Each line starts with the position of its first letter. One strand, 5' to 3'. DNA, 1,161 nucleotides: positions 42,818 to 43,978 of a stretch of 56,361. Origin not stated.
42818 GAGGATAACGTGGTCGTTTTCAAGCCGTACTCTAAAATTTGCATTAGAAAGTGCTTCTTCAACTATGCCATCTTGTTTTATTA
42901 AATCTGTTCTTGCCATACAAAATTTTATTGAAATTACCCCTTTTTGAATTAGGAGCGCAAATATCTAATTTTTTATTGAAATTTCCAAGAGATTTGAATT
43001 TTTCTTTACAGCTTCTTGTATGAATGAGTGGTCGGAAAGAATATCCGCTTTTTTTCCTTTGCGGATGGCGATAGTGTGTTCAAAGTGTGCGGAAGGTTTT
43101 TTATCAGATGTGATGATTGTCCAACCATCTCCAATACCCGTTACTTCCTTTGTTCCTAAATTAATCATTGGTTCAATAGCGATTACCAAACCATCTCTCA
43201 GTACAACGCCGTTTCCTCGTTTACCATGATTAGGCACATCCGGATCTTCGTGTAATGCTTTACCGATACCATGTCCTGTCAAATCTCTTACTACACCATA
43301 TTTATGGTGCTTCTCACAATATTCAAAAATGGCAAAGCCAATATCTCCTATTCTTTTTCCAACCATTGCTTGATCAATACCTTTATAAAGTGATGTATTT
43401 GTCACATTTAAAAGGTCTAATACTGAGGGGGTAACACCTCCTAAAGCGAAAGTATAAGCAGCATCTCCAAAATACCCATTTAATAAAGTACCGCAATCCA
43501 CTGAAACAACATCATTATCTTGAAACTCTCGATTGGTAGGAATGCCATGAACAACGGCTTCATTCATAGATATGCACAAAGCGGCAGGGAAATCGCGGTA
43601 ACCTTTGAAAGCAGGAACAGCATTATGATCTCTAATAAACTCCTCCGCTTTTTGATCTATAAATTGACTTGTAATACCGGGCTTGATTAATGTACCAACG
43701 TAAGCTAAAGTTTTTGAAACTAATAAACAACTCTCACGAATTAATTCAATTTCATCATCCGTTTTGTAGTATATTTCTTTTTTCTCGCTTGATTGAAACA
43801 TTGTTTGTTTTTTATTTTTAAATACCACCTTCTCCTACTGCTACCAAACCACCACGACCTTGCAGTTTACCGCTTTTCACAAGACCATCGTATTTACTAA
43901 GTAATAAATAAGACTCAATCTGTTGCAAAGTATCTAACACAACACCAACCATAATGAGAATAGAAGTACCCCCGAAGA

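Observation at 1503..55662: Hyper-abundant oriented word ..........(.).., about one copy per 1.3 kb in genes and spacers on both strands (uptake-signal-like density, function unknown)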

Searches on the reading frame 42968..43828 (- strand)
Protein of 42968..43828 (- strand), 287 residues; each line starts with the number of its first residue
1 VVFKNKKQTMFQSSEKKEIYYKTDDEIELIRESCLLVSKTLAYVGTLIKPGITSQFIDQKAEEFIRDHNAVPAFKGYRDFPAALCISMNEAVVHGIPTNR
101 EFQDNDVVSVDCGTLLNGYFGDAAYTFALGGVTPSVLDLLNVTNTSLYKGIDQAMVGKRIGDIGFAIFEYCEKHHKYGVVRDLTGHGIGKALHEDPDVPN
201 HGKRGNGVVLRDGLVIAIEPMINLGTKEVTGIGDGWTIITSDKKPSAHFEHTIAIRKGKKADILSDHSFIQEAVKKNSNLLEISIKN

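Call 17: search_protein_families(library=pfam, max_evalue=0.00001, proteins=[window:42968-43828:-])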
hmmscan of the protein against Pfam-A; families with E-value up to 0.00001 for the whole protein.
seq(287 aa): 1 family
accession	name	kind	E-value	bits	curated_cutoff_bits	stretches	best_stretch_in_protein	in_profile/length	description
PF00557.29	Peptidase_M24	-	1.5e-42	146.2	23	1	28-256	1-207/208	Metallopeptidase family M24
